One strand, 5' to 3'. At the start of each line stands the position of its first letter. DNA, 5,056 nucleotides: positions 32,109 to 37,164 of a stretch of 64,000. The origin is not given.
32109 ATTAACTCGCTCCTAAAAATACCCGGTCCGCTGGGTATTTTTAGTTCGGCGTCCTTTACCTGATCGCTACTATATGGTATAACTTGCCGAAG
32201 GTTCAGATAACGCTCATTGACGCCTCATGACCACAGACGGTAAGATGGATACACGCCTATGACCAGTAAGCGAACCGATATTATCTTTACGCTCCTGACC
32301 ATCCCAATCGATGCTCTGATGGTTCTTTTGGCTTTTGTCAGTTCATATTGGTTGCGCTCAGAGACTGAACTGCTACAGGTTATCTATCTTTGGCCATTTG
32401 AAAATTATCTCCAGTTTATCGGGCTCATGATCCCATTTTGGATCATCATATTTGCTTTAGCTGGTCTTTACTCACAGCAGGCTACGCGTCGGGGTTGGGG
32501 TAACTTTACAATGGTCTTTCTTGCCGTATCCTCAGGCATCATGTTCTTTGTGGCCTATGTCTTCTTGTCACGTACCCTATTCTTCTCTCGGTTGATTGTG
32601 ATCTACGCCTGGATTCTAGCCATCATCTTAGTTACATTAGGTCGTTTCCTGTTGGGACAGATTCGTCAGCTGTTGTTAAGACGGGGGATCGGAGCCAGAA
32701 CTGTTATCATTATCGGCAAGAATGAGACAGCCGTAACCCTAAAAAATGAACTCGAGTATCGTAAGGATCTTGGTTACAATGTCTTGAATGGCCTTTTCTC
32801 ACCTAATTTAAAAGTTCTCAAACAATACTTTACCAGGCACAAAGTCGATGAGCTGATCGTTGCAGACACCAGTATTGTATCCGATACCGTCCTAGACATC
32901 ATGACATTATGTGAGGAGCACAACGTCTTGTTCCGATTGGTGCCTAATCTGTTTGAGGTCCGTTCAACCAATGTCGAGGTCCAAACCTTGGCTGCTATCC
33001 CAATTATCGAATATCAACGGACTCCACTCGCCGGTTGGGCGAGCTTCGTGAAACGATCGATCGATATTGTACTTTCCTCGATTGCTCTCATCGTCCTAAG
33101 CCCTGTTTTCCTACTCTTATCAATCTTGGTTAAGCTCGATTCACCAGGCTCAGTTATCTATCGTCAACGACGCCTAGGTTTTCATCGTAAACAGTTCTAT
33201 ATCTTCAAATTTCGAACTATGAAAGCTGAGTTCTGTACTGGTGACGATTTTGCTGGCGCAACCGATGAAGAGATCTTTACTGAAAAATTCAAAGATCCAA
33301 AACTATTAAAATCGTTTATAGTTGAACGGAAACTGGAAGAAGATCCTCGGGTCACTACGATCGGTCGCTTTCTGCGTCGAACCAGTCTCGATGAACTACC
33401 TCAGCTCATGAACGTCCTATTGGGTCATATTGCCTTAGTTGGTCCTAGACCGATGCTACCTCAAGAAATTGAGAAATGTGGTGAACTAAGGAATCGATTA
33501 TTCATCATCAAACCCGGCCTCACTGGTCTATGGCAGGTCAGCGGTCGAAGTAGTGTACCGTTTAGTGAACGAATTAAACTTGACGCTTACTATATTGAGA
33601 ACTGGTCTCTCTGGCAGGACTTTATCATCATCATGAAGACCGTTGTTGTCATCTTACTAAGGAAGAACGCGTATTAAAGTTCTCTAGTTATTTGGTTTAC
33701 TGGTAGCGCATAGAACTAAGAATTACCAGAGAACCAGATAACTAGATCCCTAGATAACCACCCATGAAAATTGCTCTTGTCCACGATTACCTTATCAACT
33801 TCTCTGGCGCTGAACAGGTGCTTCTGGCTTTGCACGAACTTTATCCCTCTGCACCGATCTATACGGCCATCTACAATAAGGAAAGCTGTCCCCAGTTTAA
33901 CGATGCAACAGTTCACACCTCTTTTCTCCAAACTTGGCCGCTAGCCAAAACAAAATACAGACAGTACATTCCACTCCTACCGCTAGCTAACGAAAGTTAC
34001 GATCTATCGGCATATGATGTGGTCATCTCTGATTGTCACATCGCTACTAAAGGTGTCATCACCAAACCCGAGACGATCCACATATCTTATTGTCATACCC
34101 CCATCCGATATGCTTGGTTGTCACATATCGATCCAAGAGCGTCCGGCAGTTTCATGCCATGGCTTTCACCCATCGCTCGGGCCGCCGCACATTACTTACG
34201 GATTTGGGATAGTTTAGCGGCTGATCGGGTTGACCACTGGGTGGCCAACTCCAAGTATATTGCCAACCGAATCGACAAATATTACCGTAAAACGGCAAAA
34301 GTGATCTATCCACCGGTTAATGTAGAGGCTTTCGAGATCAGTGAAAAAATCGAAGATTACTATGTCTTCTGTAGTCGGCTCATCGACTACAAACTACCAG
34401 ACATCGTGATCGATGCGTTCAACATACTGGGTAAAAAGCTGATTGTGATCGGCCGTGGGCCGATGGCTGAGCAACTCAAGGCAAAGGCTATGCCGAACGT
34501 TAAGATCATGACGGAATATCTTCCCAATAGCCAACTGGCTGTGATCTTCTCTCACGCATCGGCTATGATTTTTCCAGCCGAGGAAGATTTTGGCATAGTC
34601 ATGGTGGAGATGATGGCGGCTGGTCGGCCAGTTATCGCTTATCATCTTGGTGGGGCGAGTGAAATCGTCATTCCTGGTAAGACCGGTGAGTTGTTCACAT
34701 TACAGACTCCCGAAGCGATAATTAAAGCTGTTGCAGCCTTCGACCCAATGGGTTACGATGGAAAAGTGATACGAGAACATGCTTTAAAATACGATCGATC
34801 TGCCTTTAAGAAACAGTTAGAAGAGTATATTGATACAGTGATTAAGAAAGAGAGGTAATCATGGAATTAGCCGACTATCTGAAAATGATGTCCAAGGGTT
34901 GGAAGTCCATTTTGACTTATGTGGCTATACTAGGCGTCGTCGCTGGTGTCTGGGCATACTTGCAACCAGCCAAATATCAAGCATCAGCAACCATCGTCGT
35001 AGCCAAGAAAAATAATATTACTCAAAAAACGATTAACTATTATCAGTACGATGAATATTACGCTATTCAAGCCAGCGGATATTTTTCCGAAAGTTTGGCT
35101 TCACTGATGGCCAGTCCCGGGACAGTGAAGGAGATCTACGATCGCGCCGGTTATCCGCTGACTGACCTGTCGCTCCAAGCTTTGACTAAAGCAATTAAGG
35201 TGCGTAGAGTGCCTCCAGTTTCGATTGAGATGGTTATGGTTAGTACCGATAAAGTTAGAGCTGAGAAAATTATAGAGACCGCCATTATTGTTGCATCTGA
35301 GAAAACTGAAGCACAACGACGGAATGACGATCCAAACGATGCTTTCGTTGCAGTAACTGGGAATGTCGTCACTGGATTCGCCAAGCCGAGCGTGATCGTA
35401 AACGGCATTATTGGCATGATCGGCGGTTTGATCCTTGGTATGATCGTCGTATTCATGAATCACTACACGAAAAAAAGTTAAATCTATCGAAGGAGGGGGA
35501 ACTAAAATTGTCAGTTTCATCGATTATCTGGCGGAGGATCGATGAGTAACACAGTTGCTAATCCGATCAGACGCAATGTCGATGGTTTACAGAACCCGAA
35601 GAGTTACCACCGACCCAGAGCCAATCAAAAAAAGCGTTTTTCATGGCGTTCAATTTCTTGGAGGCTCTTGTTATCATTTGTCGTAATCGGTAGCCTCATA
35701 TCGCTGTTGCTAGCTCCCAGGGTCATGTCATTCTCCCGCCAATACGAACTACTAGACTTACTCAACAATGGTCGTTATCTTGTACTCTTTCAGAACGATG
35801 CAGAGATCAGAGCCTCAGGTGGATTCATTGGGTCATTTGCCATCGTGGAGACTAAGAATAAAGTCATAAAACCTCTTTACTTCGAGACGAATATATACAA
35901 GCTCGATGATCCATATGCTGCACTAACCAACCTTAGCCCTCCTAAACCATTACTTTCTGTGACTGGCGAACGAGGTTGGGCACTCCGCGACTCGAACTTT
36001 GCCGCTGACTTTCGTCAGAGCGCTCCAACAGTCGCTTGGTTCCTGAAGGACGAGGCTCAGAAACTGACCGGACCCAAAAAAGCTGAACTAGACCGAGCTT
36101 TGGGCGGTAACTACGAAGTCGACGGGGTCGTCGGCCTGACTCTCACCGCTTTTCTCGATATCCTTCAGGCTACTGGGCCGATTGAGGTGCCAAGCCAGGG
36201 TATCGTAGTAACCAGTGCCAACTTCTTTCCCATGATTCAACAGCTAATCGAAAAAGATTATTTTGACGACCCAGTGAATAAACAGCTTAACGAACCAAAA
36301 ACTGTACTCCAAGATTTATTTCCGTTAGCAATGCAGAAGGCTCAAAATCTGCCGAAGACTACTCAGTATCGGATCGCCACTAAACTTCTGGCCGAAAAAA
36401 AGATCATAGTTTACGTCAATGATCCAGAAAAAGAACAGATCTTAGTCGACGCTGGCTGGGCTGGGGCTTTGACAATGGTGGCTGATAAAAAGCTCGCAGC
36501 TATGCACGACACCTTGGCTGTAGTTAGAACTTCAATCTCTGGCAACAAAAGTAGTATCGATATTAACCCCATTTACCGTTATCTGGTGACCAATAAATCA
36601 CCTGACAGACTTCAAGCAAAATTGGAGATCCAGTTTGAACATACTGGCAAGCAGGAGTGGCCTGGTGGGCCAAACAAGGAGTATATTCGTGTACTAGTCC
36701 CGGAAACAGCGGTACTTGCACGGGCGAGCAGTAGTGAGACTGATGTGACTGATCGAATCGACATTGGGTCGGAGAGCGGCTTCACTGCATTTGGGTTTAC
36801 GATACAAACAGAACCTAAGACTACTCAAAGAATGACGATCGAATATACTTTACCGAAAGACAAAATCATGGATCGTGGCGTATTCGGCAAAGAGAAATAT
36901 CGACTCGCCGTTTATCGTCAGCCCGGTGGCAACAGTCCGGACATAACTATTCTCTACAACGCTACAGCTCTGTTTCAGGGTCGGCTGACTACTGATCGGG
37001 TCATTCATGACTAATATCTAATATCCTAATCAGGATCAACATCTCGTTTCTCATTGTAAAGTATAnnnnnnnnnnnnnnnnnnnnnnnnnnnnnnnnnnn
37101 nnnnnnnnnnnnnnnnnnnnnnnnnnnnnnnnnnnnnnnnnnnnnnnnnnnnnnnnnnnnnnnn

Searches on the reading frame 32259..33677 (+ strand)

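Call 12: search_protein_families(library=pfam, proteins=[window:32259-33677:+], max_evalue=0.00001)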
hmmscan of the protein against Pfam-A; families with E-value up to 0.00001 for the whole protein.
window:32259-33677:+ (472 aa): 2 families
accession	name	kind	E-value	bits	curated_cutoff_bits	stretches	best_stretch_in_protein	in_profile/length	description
PF02397.22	Bac_transf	-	1.8e-61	207.2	27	1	265-466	1-178/179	Bacterial sugar transferase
PF13727.12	CoA_binding_3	-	7.7e-08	33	25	0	67-229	2-175/175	CoA-binding domain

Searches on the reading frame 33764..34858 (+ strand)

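Call 12: search_protein_families(library=pfam, proteins=[window:33764-34858:+], max_evalue=0.00001)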
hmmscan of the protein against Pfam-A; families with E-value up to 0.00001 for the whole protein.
window:33764-34858:+ (364 aa): 2 families
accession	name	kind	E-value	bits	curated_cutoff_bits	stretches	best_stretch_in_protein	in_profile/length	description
PF00534.26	Glycos_transf_1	-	1.6e-19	70.6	26.4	1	197-325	15-154/172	Glycosyl transferases group 1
PF13692.12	Glyco_trans_1_4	-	3.3e-19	70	27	1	200-324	4-137/142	Glycosyl transferases group 1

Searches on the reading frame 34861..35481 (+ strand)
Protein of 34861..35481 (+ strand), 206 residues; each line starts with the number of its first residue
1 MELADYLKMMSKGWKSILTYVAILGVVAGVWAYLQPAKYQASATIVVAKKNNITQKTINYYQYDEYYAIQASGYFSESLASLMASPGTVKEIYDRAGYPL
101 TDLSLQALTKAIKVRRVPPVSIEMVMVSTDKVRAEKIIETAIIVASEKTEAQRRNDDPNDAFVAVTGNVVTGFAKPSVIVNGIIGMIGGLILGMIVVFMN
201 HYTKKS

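Call 12: search_protein_families(library=pfam, proteins=[window:34861-35481:+], max_evalue=0.00001)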
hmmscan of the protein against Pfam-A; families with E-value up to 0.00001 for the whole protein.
window:34861-35481:+ (206 aa): 1 family
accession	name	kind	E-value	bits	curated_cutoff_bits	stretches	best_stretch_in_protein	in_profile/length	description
PF02706.20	Wzz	-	2.7e-07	31.2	25.5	1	2-91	4-86/91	Chain length determinant protein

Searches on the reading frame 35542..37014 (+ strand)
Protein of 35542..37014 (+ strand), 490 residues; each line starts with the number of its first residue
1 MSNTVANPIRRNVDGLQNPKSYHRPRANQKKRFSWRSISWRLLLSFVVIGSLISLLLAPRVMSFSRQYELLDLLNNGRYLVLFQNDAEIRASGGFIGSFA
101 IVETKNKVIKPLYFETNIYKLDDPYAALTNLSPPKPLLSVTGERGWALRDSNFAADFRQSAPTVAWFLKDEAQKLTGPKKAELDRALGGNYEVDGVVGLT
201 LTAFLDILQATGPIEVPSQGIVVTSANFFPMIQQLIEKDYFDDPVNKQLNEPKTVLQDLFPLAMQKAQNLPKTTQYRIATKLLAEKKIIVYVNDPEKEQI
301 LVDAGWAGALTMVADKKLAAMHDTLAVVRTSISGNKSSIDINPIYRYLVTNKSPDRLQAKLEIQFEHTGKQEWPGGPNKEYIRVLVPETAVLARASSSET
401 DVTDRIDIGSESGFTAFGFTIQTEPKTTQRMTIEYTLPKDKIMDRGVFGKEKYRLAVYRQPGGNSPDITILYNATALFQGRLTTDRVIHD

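Call 12: search_protein_families(library=pfam, proteins=[window:35542-37014:+], max_evalue=0.00001)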
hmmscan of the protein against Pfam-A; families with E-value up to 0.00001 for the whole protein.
window:35542-37014:+ (490 aa): 1 family
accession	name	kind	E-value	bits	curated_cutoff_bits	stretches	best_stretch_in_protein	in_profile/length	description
PF13196.11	DUF4012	-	1.5e-18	68.1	28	1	78-233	5-140/144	Protein of unknown function (DUF4012)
